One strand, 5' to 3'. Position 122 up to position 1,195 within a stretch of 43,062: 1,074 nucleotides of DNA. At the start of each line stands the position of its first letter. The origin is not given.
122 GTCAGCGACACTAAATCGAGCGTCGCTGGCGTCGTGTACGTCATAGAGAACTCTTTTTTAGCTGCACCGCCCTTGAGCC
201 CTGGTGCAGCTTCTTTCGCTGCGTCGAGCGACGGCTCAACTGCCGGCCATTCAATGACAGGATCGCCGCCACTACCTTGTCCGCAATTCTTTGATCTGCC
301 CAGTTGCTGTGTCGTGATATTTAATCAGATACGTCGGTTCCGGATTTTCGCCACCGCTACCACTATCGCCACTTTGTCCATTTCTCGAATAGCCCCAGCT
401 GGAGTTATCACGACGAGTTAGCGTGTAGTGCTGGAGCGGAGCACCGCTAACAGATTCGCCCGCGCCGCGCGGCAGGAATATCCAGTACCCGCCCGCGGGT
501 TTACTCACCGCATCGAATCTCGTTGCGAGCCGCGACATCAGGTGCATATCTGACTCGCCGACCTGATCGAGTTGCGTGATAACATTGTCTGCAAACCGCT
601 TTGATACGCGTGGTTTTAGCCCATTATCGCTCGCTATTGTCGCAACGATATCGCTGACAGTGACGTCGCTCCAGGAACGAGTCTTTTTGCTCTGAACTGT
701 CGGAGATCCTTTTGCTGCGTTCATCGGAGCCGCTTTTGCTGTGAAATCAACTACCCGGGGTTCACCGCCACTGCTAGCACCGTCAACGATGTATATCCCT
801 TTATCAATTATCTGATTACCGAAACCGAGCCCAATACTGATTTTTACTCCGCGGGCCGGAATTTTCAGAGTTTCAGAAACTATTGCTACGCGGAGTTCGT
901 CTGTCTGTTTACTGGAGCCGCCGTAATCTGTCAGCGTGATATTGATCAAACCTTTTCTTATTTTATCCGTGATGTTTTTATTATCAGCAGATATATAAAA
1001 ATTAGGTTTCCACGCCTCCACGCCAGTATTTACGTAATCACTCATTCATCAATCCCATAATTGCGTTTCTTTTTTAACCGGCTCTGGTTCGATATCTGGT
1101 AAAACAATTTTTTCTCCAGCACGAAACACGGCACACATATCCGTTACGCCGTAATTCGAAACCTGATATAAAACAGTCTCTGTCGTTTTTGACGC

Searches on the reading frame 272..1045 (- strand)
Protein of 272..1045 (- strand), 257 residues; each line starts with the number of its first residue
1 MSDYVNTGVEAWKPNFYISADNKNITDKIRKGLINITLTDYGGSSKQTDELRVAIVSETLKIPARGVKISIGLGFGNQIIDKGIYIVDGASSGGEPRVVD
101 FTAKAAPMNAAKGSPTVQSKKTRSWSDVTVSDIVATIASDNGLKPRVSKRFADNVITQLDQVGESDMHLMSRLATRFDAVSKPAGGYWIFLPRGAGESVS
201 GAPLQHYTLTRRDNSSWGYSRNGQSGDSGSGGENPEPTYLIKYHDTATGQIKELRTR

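Call 51: search_protein_families(library=ncbifam, proteins=[window:272-1045:-], max_evalue=0.01)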
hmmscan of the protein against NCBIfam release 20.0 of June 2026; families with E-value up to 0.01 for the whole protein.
window:272-1045:- (257 aa): 1 family
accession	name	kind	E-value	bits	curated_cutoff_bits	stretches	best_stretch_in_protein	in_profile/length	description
NF033848.1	VgrG_rel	hypoth_equivalog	0.00031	19.1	275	1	119-180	108-168/547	VgrG-related protein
